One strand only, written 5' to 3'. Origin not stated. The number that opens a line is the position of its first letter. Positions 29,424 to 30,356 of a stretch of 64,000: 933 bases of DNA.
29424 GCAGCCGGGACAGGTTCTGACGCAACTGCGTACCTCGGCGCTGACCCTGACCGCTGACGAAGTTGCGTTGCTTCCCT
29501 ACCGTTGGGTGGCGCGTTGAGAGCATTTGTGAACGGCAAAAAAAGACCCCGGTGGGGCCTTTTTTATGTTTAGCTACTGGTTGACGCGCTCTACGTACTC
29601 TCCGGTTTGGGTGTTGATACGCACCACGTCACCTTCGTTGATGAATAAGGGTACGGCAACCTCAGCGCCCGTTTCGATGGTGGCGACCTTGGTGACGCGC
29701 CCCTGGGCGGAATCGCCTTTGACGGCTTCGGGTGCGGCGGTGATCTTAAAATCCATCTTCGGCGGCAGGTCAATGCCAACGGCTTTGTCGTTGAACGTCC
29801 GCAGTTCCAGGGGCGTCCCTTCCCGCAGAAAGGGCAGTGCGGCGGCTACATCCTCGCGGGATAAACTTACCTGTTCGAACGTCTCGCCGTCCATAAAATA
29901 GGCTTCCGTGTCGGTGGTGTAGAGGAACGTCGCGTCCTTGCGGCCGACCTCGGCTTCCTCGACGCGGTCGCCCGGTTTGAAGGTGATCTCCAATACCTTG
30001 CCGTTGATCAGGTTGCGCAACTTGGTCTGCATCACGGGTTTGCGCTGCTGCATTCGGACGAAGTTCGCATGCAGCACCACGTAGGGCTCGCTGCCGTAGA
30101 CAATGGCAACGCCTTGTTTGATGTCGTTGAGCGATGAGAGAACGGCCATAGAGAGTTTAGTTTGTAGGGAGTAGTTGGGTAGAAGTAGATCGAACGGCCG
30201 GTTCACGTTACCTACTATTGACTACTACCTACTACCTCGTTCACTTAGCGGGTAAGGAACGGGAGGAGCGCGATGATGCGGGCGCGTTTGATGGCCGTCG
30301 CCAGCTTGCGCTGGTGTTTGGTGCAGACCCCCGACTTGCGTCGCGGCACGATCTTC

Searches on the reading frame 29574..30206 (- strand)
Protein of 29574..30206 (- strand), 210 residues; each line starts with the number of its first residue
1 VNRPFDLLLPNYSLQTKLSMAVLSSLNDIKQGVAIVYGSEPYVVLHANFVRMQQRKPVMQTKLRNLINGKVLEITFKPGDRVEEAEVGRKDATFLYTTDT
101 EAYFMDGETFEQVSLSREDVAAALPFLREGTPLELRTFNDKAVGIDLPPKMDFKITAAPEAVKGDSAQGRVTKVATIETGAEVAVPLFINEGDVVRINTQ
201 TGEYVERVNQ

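Call 53: search_protein_families(library=pfam, proteins=[window:29574-30206:-], max_evalue=0.00001)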
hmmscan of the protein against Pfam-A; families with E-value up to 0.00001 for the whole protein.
window:29574-30206:- (210 aa): 3 families
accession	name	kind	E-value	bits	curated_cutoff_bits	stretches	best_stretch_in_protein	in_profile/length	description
PF09285.17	Elong-fact-P_C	-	5.8e-23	80.8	25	1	152-207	2-56/56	Elongation factor P, C-terminal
PF08207.18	EFP_N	-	2.3e-15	56.7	23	1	26-82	2-58/58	Elongation factor P (EF-P) KOW-like domain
PF01132.26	EFP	-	2.9e-15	56.4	27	1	90-143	1-54/54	Elongation factor P (EF-P) OB domain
